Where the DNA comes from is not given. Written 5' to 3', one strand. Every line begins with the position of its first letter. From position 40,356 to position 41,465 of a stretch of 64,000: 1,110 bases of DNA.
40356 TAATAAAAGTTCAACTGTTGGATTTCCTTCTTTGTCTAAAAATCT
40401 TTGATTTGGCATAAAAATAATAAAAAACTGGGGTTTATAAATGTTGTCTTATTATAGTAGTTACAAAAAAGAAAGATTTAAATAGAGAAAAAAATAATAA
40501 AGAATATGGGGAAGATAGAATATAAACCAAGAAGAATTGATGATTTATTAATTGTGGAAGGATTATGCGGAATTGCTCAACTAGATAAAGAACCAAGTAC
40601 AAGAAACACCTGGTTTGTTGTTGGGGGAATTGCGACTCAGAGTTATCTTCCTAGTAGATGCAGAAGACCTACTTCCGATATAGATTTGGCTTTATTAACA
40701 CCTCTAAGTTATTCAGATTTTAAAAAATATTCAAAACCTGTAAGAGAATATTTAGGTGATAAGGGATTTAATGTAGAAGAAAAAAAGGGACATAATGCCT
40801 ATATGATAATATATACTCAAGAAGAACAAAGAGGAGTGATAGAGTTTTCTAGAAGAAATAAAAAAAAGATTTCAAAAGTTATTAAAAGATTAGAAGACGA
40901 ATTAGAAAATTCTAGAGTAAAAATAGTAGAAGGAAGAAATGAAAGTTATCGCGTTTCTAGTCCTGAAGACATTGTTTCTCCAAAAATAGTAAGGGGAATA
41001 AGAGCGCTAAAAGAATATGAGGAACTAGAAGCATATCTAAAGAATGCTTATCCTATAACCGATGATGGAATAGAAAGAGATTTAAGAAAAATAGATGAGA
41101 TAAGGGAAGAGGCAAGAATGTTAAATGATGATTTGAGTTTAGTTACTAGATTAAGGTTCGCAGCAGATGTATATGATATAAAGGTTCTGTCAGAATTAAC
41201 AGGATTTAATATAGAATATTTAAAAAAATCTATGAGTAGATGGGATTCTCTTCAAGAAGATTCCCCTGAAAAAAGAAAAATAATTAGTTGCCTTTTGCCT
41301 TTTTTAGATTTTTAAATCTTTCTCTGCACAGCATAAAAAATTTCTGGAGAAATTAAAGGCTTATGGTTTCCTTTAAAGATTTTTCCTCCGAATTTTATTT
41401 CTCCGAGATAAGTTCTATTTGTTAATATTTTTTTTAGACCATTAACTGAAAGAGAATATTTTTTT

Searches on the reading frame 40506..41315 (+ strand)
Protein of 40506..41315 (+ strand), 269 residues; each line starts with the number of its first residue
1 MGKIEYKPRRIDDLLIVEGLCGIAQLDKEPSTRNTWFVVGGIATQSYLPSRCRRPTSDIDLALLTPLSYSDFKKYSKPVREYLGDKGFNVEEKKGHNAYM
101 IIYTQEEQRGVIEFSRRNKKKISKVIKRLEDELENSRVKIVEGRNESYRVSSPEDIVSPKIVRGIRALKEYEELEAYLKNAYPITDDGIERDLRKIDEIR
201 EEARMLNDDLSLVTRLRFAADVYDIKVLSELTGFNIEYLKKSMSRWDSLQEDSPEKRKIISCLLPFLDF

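Call 3: search_protein_families(library=pfam, proteins=[window:40506-41315:+], max_evalue=0.1)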
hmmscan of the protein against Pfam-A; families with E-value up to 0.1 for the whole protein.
window:40506-41315:+ (269 aa): 2 families
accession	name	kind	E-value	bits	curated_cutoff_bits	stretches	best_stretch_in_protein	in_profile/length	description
PF10620.15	MdcG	-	0.062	13.6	26.5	0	31-66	26-61/121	Phosphoribosyl-dephospho-CoA transferase MdcG C-terminal domain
PF14907.12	NTP_transf_5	-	0.098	12.6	31.2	0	39-156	77-183/249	Uncharacterised nucleotidyltransferase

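Call 4: search_protein_families(library=padloc, proteins=[window:40506-41315:+], max_evalue=0.1)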
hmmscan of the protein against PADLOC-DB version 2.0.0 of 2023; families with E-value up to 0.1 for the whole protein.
window:40506-41315:+ (269 aa): 2 families
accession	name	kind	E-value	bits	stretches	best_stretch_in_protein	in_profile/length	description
PDLC02085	Cas4a2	-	0.023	13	1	100-143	106-149/166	-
PDLC01774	Cas4c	-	0.033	11.9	1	100-171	134-204/213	-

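Call 5: search_protein_families(library=ncbifam, proteins=[window:40506-41315:+], max_evalue=0.1)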
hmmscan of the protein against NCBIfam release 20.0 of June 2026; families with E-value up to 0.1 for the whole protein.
window:40506-41315:+ (269 aa): 2 families
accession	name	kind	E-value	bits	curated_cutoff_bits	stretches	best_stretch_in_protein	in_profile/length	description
TIGR02192.1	HtrL_YibB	equivalog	0.05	13.3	264.9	1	71-149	18-94/270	protein YibB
NF003426.0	PRK04914.1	equivalog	0.084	11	576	0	107-208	638-740/959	RNA polymerase-associated protein RapA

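Call 17: find_homologous_proteins(query=window:40506-41315:+)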
Query window:40506-41315:+ (269 aa): 85 proteins with E <= 0.001 among 1496 candidates.
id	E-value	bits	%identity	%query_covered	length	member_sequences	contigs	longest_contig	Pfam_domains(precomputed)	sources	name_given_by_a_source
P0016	2.8e-172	589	100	100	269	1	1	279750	-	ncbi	ncbi:MAG: hypothetical protein QXX68_01600 [Candidatus Pacearchaeota archaeon]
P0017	2.2e-115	402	65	99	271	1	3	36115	-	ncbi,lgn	ncbi:MAG: hypothetical protein QW103_00035 [Candidatus Pacearchaeota archaeon]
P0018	2.8e-102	359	61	99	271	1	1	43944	-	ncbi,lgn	ncbi:MAG: hypothetical protein QW273_00200 [Candidatus Pacearchaeota archaeon]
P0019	1.9e-90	321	55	100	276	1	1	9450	-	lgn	-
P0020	3.3e-86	307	52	99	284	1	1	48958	-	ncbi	-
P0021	1.4e-83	298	51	99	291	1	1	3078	-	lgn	-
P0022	7.5e-82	292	52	95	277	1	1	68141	-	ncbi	-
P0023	1.0e-77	279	50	99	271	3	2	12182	-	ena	-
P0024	4.5e-74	267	47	99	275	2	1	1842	-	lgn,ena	-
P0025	2.5e-71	258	49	94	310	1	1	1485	-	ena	-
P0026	5.7e-71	257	47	99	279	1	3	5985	-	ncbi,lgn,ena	-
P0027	7.3e-71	256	49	99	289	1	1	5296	-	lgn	-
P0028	1.8e-70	255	46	99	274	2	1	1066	-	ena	-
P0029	3.7e-69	251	49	99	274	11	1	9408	-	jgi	-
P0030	1.2e-68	249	46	99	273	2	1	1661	-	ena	-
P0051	2.1e-59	219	44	96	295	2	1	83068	-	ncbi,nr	ncbi:hypothetical protein HYW74_02330 [Candidatus Pacearchaeota archaeon]|nr:hypothetical protein [C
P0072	1.6e-54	203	40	99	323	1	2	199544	-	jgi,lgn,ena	-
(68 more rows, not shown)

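Call 27: search_protein_families(library=pfam, alignment_id=A2, max_evalue=0.01)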
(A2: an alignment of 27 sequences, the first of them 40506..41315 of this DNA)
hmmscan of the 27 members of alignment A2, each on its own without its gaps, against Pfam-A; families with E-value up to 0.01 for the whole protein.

A. member 1, window:40506-41315:+ (269 aa): 0 families

B. families by the number of members that match (of 27 scanned): 8 families
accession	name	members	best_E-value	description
PF19502.5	DUF6036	7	5.1e-06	Nucleotidyltransferase of unknown function (DUF6036)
PF08843.17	AbiEii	2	0.00042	Nucleotidyl transferase AbiEii toxin, Type IV TA system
PF14907.12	NTP_transf_5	2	0.0009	Uncharacterised nucleotidyltransferase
PF03564.21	DUF1759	2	0.0024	Protein of unknown function (DUF1759)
PF14988.11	DUF4515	2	0.0033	Domain of unknown function (DUF4515)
PF02330.21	MAM33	1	0.0016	Mitochondrial glycoprotein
PF16006.10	NUSAP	1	0.0036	Nucleolar and spindle-associated protein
PF25100.1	DUF7809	1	0.0079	Domain of unknown function (DUF7809)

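Call 28: search_solved_structures(query=A2, max_evalue=1)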
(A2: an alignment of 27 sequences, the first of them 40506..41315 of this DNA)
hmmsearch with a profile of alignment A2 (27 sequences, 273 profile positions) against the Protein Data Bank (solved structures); distinct sequences matched with E-value up to 1: 4.
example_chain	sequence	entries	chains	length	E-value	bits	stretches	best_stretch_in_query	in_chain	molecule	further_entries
4ix9_A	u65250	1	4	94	0.078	15.2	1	144-226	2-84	V-type proton ATPase subunit F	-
3j9t_N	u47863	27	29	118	0.24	13.6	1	144-226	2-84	V-type proton ATPase subunit F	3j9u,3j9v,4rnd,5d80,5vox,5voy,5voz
6ywe_2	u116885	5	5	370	0.36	13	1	117-181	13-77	mL40 | Uncharacterized protein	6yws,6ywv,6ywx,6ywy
9cop_N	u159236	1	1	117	0.36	13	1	145-226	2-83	V-type proton ATPase subunit F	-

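Call 34: find_encoding_contigs(protein=P0072, flank=6000, max_places=1)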
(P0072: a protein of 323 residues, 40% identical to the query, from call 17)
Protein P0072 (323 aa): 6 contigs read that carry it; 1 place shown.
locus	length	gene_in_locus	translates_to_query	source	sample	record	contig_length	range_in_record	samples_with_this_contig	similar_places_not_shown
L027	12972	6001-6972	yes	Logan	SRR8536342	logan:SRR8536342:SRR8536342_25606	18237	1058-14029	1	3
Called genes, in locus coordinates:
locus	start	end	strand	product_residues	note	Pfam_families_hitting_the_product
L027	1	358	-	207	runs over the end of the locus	PF01862:PvlArgDC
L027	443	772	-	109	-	PF01588:tRNA_bind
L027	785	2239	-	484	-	PF00133:tRNA-synt_1, PF01406:tRNA-synt_1e (weak), PF09334:tRNA-synt_1g, PF00133:tRNA-synt_1, PF08264:Anticodon_1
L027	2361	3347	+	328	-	PF14528:LAGLIDADG_3 (weak)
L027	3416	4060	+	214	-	PF05175:MTS (weak), PF13649:Methyltransf_25 (weak)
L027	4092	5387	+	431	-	PF18195:GatD_N, PF00710:Asparaginase, PF17763:Asparaginase_C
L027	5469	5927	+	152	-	-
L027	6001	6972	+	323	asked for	-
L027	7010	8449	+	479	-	PF02934:GatB_N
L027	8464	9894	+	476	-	PF01336:tRNA_anti-codon, PF00152:tRNA-synt_2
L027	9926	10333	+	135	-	-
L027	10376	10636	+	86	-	-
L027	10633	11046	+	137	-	PF00293:NUDIX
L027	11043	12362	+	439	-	PF01425:Amidase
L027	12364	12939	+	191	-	PF02676:TYW3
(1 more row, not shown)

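Call 35: find_encoding_contigs(protein=P0051, flank=6000, max_places=1)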
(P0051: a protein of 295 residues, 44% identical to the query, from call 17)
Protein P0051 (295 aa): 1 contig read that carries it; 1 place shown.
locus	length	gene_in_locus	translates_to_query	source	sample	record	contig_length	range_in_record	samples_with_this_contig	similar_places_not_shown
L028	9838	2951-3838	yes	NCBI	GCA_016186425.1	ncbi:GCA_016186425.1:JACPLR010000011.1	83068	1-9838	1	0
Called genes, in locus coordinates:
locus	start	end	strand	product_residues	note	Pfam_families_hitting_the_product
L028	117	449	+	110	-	PF01588:tRNA_bind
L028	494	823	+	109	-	PF01849:NAC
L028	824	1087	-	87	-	-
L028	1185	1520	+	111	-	-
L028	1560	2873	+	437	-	PF18195:GatD_N, PF00710:Asparaginase, PF17763:Asparaginase_C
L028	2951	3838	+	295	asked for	-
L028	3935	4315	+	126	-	-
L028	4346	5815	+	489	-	PF02934:GatB_N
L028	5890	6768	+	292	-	PF02086:MethyltransfD12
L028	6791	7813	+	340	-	PF09376:NurA (weak)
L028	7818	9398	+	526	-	PF05872:HerA_C (faint), PF01935:DUF87, PF12846:AAA_10 (faint), PF13401:AAA_22 (faint)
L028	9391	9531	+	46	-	-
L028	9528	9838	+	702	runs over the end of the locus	-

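Call 36: find_encoding_contigs(protein=P0022, flank=6000, max_places=1)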
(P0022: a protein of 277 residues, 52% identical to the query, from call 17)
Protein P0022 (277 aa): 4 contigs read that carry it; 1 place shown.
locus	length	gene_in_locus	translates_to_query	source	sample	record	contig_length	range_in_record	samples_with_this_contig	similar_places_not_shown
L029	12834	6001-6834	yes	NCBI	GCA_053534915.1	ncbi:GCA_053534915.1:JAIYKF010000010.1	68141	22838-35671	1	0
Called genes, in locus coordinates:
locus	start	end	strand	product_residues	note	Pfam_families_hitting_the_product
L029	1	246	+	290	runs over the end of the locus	-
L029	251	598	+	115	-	-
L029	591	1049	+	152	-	-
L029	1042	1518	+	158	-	-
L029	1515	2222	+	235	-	-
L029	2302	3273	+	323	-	PF01336:tRNA_anti-codon (faint), PF08646:Rep_fac-A_C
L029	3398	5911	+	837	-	PF14520:HHH_5 (weak), PF00154:RecA_N, PF08423:Rad51, PF13481:AAA_25 (faint), PF14890:Intein_splicing, PF14528:LAGLIDADG_3, PF08423:Rad51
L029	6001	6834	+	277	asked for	-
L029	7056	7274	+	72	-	PF04014:MazE_antitoxin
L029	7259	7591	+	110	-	PF02452:PemK_toxin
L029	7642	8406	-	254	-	PF06745:ATPase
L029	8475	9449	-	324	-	PF00482:T2SSF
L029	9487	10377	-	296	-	PF00482:T2SSF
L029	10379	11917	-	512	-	PF00437:T2SSE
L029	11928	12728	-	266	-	-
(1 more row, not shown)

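Call 59: find_related_loci(query=A2, collection=viral_contigs, flank=5000)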
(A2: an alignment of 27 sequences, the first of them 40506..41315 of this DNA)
Query A2 (269 aa) in viral_contigs; peptide patterns used: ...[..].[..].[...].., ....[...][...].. (x = any residue, [..] = any of these).
40 stretches matched a pattern, but none encodes a relative of the query by tblastn (E <= 1e-3).

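Call 70: predict_structure(alignment_id=A2)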
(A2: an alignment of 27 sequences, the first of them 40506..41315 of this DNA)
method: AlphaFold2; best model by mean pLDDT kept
length: 269 residues; sequences in the alignment: 27
mean_pLDDT: 93.5   pTM: 0.91
mean pLDDT of the five models: 93.5, 93.5, 92.8, 92.7, 92.6
residues with pLDDT >= 90: 227; 70-90: 34; 50-70: 6; < 50: 2
segments of 3 or more residues with pLDDT < 50: none
pLDDT, mean of each block of 10 residues (from residue 1): 71 97 98 97 97 95 95 98 98 94 94 94 93 98 96 98 97 93 91 95 83 94 96 93 92 93 85
secondary structure, 60 per line:
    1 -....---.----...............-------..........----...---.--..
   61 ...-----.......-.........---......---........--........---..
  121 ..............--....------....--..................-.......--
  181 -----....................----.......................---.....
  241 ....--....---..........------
elements in order: H2-5 H14-28 E36-39 H40-45 E59-63 H69-75 H77-85 E89-94 E98-105 E108-115 H119-134 E137-140 E147-150 H153-170 H172-178 H186-205 H210-232 H236-244 H247-250 H254-263

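Call 95: search_dna_similar(query=window:40506-41315:+, collection=plasmids, mode=protein, max_evalue=0.001, max_rows=8)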
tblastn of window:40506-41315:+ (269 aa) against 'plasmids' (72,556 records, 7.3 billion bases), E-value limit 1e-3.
No match.

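Call 96: search_dna_similar(query=window:40506-41315:+, collection=phages, mode=protein, max_evalue=0.001, max_rows=8)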
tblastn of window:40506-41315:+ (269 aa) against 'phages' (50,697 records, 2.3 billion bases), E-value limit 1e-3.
No match.
